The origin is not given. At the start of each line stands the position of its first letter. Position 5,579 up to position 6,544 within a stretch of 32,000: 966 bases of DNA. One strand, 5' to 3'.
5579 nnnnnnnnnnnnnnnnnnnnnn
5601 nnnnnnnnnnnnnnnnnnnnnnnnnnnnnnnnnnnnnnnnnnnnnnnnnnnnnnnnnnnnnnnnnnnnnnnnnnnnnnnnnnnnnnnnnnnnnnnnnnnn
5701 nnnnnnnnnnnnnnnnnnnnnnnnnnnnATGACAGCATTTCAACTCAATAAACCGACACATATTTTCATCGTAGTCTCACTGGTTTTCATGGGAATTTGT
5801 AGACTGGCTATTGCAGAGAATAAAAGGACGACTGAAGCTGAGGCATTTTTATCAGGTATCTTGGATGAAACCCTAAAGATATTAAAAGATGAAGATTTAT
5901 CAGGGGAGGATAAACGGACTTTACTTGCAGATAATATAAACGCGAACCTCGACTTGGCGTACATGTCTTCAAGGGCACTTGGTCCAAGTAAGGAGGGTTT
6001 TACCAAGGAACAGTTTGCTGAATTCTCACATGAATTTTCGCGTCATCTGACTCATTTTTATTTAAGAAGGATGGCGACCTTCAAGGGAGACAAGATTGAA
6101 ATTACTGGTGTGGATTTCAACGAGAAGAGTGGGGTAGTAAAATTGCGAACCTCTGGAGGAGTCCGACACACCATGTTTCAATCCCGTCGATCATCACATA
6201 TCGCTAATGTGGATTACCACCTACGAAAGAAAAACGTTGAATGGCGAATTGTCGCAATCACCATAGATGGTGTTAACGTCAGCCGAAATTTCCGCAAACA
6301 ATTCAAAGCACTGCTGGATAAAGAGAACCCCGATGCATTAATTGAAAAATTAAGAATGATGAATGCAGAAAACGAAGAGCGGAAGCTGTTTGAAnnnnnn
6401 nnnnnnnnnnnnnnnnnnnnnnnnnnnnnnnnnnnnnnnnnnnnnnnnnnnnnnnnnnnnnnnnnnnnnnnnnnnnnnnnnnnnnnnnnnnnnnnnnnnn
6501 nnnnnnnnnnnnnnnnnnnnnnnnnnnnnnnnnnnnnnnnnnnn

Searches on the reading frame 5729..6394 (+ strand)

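Call 46: search_protein_families(library=ncbifam, proteins=[window:5729-6394:+], max_evalue=0.001)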
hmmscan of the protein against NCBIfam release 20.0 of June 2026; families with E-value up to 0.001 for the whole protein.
window:5729-6394:+ (222 aa): 2 families
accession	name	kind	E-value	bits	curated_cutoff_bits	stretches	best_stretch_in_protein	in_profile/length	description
TIGR03481.1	HpnM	hypoth_equivalog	9.7e-15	54.4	160.1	1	24-213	15-196/200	hopanoid biosynthesis associated membrane protein HpnM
NF011697.0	PRK15117.1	equivalog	0.00093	19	195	0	35-212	25-201/211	phospholipid-binding protein MlaC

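Call 47: search_protein_families(library=pfam, proteins=[window:5729-6394:+], max_evalue=0.001)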
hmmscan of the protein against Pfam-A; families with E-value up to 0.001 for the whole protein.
window:5729-6394:+ (222 aa): 1 family
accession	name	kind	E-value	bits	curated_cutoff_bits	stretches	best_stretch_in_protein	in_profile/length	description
PF05494.18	MlaC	-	1.5e-30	106.6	26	1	45-209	4-165/166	MlaC protein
